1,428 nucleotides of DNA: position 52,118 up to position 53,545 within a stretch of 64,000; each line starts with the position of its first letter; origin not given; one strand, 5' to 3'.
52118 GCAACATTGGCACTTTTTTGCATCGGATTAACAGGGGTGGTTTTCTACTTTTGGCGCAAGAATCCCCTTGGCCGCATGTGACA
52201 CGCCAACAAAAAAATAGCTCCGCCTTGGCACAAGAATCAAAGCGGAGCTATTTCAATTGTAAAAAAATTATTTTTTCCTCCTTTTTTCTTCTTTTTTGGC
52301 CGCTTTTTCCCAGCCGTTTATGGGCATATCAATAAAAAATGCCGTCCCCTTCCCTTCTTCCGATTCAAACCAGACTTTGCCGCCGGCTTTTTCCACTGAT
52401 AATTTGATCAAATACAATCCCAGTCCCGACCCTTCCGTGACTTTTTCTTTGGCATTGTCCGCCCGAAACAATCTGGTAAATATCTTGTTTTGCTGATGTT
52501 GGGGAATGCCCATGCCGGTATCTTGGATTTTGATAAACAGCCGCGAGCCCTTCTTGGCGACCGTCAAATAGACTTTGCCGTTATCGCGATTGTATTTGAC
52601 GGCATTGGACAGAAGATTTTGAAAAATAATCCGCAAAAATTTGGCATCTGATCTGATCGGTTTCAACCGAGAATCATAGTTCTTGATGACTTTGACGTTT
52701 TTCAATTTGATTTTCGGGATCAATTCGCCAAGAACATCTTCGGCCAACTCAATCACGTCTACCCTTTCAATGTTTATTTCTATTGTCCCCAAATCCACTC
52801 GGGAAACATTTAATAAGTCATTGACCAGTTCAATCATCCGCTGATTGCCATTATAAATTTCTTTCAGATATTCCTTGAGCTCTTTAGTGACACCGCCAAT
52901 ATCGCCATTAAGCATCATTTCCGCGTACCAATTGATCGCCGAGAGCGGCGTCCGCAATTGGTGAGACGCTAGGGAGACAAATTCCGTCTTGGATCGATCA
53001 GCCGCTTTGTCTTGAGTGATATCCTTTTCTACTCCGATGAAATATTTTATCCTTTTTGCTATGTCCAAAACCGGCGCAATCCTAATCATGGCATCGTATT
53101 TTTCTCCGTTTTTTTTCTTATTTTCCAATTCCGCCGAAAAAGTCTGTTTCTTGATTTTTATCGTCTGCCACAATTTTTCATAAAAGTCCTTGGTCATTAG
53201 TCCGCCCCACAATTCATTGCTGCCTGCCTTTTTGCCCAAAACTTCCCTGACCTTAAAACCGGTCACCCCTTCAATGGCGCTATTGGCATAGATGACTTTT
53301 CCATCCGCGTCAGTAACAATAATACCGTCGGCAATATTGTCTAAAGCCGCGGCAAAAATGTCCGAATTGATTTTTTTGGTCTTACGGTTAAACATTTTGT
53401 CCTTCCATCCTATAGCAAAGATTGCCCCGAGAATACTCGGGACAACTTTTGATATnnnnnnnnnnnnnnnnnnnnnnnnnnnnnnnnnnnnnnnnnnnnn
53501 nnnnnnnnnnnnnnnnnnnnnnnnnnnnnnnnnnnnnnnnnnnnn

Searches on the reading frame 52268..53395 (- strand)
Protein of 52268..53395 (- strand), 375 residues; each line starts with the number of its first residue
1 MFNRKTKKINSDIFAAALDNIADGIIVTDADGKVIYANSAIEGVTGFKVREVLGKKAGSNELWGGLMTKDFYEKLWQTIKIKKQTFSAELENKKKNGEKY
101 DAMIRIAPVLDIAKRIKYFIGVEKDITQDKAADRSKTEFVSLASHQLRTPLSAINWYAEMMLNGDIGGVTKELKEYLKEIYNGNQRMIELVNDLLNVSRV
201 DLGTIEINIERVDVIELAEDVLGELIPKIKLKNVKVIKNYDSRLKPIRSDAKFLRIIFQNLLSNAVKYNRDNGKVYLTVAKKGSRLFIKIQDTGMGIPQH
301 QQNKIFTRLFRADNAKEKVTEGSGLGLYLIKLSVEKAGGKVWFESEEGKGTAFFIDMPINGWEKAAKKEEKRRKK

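Call 53: search_protein_families(library=pfam, proteins=[window:52268-53395:-], max_evalue=0.00001)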
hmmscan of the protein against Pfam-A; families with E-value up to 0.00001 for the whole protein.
window:52268-53395:- (375 aa): 6 families
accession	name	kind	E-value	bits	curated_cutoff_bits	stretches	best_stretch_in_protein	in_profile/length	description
PF02518.31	HATPase_c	-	1.9e-25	89.9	26.4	1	250-359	2-109/111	Histidine kinase-, DNA gyrase B-, and HSP90-like ATPase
PF00512.31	HisKA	-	2e-16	60.2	26.9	1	135-202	1-65/66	His Kinase A (phospho-acceptor) domain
PF13426.13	PAS_9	-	8.6e-15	55.3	27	1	23-128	2-103/103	PAS domain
PF00989.32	PAS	-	4.4e-14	52.9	22.6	1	14-126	3-113/113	PAS fold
PF08448.16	PAS_4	-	2.3e-08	34.7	23.1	1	18-129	1-108/110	PAS fold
PF13188.13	PAS_8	-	6.9e-07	29.4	21.8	1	14-58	3-44/65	PAS domain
